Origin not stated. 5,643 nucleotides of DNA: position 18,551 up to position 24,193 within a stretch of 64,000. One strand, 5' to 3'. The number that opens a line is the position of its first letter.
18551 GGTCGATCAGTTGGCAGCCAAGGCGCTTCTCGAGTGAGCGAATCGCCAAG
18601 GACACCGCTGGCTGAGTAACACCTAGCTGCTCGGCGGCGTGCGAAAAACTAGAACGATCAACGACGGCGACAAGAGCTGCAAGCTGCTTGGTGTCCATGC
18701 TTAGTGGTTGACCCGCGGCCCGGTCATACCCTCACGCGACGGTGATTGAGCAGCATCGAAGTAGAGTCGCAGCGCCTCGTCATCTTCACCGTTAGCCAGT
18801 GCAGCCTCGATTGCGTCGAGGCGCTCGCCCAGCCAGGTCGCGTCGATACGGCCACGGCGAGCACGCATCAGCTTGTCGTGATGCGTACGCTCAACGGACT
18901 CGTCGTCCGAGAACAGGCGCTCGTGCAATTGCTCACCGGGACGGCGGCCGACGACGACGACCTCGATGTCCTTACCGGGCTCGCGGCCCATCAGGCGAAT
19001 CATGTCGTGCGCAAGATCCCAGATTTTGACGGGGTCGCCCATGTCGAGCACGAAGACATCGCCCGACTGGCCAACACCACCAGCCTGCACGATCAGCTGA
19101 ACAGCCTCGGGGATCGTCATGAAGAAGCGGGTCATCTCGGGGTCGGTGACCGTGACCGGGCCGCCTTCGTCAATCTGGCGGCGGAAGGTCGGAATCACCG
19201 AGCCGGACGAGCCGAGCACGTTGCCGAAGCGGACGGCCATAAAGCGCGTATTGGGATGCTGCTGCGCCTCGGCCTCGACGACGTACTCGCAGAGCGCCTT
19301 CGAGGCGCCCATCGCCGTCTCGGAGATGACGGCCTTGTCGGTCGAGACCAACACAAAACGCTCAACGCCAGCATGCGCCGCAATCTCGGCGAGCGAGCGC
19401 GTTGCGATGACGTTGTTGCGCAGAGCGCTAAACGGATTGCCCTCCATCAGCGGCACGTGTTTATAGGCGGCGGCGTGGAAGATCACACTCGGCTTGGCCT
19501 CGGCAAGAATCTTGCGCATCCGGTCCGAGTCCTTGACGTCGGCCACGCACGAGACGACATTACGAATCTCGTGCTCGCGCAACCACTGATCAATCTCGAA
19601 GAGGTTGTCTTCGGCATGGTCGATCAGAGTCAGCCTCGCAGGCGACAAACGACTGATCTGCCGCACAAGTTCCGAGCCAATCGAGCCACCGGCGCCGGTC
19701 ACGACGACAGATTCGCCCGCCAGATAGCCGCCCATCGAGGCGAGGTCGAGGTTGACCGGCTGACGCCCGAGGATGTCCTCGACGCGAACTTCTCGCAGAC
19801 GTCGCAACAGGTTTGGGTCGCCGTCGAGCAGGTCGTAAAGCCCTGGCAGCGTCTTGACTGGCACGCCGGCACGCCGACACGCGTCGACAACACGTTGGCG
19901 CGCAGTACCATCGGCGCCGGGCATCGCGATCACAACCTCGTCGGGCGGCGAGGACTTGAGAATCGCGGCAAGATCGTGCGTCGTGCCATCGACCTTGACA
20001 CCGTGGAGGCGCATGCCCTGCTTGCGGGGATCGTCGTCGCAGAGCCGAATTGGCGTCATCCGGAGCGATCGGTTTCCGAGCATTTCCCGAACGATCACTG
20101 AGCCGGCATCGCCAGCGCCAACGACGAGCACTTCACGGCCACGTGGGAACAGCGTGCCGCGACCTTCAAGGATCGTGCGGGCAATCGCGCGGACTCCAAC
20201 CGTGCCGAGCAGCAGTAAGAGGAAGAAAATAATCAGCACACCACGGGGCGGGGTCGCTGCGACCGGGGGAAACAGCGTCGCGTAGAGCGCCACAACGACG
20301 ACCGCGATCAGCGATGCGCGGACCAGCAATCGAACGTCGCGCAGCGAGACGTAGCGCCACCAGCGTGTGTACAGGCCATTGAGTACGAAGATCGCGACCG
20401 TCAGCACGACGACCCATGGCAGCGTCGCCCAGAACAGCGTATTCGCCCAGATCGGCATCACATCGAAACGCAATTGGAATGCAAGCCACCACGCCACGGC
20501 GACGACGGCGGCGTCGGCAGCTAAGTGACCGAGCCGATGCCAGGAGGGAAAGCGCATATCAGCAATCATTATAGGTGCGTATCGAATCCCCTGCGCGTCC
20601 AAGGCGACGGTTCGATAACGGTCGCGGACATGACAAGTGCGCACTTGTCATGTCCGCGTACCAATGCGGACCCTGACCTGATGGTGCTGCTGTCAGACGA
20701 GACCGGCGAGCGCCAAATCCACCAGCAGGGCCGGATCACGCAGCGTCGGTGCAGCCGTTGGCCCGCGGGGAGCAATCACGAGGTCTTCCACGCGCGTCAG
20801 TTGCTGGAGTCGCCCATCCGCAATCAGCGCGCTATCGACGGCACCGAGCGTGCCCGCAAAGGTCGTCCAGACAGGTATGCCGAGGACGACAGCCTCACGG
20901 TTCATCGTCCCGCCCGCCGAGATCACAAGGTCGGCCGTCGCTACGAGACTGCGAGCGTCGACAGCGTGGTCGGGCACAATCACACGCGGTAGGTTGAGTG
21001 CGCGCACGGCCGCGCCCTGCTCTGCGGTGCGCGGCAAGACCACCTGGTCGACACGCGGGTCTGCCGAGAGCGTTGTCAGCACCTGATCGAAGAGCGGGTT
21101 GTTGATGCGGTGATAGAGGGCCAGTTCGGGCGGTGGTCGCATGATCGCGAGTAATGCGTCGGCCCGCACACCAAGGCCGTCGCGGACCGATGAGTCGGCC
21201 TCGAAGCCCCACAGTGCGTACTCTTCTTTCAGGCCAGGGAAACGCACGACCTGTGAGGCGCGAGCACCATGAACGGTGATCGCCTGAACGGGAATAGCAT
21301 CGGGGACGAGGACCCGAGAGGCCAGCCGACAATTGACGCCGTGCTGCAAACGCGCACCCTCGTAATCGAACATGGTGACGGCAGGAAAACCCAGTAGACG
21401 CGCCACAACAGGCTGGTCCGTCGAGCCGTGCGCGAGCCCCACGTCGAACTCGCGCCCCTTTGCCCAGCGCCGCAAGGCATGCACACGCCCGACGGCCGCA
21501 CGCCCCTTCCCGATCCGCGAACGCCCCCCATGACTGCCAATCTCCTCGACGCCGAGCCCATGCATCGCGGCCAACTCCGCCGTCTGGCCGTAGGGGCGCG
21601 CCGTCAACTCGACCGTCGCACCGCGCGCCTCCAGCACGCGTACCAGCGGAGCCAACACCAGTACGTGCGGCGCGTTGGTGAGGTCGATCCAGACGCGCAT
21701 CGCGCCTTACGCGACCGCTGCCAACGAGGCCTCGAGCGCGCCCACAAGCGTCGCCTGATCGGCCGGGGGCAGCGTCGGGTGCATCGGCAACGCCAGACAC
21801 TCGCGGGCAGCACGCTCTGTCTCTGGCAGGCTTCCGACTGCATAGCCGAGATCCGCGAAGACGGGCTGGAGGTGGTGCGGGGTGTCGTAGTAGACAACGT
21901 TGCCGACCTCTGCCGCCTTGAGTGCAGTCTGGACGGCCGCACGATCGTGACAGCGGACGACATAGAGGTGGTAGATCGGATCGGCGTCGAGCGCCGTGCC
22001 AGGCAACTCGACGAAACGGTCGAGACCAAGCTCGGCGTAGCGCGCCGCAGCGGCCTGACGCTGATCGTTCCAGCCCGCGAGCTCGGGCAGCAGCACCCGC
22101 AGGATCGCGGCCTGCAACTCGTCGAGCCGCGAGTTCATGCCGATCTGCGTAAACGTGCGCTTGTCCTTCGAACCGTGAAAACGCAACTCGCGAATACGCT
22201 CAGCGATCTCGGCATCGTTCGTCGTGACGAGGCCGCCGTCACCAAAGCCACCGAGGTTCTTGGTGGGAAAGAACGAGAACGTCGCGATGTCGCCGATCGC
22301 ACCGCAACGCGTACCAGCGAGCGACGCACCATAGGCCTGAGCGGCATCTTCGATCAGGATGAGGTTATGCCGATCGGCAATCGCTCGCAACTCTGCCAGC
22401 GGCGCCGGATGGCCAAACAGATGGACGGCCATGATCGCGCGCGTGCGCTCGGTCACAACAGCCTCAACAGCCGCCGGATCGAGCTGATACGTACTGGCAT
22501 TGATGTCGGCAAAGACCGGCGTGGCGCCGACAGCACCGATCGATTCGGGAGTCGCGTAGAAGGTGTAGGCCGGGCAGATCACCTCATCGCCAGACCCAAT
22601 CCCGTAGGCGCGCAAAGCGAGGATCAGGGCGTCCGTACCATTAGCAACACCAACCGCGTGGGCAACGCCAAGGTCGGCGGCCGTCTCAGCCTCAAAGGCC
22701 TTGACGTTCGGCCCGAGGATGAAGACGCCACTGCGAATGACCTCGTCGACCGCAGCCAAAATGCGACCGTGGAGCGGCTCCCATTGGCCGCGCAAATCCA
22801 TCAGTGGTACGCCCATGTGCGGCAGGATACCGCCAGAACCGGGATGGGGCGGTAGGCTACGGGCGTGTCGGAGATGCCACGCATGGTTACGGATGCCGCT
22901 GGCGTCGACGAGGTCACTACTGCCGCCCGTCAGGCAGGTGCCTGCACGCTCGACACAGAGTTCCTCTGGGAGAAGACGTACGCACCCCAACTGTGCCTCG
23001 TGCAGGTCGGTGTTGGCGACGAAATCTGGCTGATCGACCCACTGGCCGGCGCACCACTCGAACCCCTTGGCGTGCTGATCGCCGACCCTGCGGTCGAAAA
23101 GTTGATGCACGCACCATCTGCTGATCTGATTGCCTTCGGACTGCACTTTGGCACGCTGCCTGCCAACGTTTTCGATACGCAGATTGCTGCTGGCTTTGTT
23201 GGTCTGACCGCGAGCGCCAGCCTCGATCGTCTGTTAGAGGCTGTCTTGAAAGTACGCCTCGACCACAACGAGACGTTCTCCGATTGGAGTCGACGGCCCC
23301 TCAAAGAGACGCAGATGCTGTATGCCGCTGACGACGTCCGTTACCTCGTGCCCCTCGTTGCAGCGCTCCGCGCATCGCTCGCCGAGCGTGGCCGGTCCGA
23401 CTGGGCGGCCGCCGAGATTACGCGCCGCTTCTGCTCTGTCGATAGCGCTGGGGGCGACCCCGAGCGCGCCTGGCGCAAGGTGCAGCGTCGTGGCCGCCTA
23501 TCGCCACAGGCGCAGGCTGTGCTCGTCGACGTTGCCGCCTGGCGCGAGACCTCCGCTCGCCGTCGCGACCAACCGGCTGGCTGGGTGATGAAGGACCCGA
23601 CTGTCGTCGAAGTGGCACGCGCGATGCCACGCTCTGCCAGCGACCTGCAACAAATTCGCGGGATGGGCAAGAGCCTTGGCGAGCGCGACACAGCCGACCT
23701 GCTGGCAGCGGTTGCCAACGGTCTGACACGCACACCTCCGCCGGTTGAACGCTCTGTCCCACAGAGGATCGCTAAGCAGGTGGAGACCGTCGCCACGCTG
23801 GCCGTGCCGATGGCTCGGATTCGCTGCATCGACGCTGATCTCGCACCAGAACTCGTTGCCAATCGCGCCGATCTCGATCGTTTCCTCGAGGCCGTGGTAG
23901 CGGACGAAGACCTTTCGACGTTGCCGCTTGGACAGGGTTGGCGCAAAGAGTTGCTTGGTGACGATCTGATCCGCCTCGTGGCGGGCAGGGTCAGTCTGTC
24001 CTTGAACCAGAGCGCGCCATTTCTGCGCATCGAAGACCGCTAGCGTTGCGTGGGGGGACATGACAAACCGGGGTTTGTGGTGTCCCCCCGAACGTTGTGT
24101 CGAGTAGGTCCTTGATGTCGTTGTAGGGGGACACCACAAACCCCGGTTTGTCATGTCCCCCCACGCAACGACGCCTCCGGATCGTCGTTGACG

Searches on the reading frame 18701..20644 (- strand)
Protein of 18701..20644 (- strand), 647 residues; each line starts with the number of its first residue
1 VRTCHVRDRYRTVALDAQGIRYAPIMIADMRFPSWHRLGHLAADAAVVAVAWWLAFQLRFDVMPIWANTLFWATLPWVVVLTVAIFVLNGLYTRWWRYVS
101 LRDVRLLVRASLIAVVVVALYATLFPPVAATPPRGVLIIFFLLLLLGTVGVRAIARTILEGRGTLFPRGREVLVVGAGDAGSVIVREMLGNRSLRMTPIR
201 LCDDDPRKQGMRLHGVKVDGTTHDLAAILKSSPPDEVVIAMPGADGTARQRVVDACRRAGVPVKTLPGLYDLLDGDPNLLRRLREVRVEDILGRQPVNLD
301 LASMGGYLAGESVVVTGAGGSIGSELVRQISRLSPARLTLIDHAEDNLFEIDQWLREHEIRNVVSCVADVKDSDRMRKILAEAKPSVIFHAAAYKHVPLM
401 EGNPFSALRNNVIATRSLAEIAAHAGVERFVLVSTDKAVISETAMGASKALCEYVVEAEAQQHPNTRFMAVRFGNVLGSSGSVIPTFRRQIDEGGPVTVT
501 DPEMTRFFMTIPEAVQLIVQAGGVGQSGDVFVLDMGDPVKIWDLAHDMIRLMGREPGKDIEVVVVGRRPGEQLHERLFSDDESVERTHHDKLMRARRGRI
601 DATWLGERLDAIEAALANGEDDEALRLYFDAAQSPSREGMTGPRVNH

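Call 36: search_protein_families(library=pfam, proteins=[window:18701-20644:-], max_evalue=0.0001)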
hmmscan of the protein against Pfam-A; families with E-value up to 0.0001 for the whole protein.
window:18701-20644:- (647 aa): 9 families
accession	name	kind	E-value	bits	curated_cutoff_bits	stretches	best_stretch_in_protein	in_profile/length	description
PF02719.21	Polysacc_synt_2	-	5.4e-111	370.9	20.2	1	313-595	1-291/293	Polysaccharide biosynthesis protein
PF01370.27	Epimerase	-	1.2e-25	90.8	20.9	1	313-524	1-227/240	NAD dependent epimerase/dehydratase family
PF04321.23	RmlD_sub_bind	-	1.9e-14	53.8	27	1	313-437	3-103/287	RmlD substrate binding domain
PF16363.11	GDP_Man_Dehyd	-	3.5e-14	53.5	27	1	315-436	2-130/332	GDP-mannose 4,6 dehydratase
PF13727.12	CoA_binding_3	-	2.6e-11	44.3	25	1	89-266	3-174/175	CoA-binding domain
PF01073.25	3Beta_HSD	-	3.8e-10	39.7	22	1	314-441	1-122/280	3-beta hydroxysteroid dehydrogenase/isomerase family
PF13460.12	NAD_binding_10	-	1.7e-07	31.7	27.2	1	317-439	1-102/184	NAD(P)H-binding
PF03435.24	Sacchrp_dh_NADP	-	5.9e-07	30.3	25.1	0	313-400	1-85/129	Saccharopine dehydrogenase NADP binding domain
PF07993.18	NAD_binding_4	-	5.9e-05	22.8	20.1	0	315-443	1-143/258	Male sterility protein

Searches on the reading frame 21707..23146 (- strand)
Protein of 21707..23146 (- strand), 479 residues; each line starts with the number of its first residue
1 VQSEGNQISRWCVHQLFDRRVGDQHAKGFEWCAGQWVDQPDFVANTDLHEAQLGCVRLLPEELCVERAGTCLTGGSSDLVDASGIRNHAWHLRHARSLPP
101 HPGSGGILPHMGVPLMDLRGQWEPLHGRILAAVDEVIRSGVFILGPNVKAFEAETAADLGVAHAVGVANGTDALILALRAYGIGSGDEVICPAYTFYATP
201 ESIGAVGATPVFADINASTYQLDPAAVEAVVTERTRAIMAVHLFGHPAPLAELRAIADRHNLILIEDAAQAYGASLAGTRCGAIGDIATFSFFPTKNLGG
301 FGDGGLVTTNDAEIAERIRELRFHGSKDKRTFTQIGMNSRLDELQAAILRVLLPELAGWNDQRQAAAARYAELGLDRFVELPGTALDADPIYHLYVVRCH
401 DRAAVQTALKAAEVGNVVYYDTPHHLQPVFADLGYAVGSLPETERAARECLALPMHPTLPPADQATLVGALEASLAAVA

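Call 19: search_protein_families(library=pfam, proteins=[window:21707-23146:-], max_evalue=0.001)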
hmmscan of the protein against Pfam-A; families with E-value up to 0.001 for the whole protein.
window:21707-23146:- (479 aa): 3 families
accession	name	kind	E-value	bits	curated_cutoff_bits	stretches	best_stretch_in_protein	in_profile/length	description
PF01041.23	DegT_DnrJ_EryC1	-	2e-112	376.4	19.8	1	128-471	6-359/360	DegT/DnrJ/EryC1/StrS aminotransferase family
PF00155.27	Aminotran_1_2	-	9.1e-07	28.8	19.7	1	149-269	45-187/361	Aminotransferase class I and II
PF01212.27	Beta_elim_lyase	-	4.9e-05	23.2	27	1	146-327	32-229/288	Beta-eliminating lyase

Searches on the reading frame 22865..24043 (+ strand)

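Call 19: search_protein_families(library=pfam, proteins=[window:22865-24043:+], max_evalue=0.001)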
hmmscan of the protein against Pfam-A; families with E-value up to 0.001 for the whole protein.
window:22865-24043:+ (392 aa): 2 families
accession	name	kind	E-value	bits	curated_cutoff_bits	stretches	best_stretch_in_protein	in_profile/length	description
PF01612.26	DNA_pol_A_exo1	-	1e-33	117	23.6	1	6-172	2-172/173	3'-5' exonuclease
PF00570.28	HRDC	-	2.4e-15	56.7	23.8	1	217-283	2-68/68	HRDC domain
